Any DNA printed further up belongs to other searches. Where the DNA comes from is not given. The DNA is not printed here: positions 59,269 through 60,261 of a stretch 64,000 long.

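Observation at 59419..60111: Complete REP-flanked HUH/Y1 (RAYT-like) transposase module inserted in frame inside the essential valS gene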

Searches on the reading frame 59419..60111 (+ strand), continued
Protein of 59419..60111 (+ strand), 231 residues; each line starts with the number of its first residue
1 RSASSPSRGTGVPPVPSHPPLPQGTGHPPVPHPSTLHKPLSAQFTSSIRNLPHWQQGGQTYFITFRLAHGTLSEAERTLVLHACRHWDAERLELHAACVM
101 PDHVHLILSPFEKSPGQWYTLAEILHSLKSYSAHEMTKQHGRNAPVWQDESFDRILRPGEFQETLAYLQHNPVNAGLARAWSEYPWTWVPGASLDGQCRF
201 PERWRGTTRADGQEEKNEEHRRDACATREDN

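Call 96: list_cluster_members(proteins=[P0241, P0292, P0283, P0249, P0267, P0299, P0358, P0257, P0345, P0375])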
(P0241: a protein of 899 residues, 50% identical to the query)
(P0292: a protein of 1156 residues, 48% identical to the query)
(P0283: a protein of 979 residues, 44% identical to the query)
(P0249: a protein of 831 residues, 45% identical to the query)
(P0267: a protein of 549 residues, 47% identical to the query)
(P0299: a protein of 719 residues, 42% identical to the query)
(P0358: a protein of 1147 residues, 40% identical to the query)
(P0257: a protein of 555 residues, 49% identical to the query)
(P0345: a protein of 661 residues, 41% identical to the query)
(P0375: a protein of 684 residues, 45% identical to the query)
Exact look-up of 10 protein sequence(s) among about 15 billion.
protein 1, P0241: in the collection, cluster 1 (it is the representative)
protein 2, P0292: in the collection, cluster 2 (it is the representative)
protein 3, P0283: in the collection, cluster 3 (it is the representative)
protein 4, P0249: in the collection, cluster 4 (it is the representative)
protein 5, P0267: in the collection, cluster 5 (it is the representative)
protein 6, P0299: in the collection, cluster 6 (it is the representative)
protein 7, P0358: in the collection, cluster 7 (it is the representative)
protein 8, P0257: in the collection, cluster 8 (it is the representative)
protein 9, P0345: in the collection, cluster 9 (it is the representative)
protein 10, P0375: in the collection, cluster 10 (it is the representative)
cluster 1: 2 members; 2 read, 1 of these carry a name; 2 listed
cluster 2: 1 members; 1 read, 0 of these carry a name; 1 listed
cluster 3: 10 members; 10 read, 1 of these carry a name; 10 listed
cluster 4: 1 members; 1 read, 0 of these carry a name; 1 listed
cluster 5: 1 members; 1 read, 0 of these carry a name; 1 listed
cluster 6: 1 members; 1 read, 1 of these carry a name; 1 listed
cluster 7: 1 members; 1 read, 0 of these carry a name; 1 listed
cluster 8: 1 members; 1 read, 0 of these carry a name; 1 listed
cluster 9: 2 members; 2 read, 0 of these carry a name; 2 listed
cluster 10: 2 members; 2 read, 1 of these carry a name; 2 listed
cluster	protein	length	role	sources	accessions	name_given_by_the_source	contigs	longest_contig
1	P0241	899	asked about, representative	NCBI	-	-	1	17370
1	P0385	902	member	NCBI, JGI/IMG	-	molecular chaperone DnaK (HSP70)/REP element-mobilizing transposase RayT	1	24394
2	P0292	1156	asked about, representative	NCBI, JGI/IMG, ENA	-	-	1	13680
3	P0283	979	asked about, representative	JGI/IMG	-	-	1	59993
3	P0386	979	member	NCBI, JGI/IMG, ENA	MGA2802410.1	MAG: primosomal protein N' [Verrucomicrobiota bacterium] | primosomal protein N' (replication factor Y)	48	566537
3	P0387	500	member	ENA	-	-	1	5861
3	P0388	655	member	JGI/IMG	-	-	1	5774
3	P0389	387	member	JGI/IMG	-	-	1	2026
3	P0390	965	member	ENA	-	-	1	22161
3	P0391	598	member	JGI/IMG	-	-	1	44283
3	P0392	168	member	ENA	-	-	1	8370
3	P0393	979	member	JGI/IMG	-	-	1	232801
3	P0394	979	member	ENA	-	-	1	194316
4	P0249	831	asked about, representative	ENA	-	-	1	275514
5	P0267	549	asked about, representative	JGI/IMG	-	-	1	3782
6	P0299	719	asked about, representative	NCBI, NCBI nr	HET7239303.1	MAG TPA: DEAD/DEAH box helicase, partial [Terrimicrobiaceae bacterium] | DEAD/DEAH box helicase [Terrimicrobiaceae bacterium]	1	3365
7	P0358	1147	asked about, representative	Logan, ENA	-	-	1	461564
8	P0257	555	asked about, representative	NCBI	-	-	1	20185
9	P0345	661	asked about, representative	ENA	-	-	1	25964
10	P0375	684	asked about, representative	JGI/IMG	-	hypothetical protein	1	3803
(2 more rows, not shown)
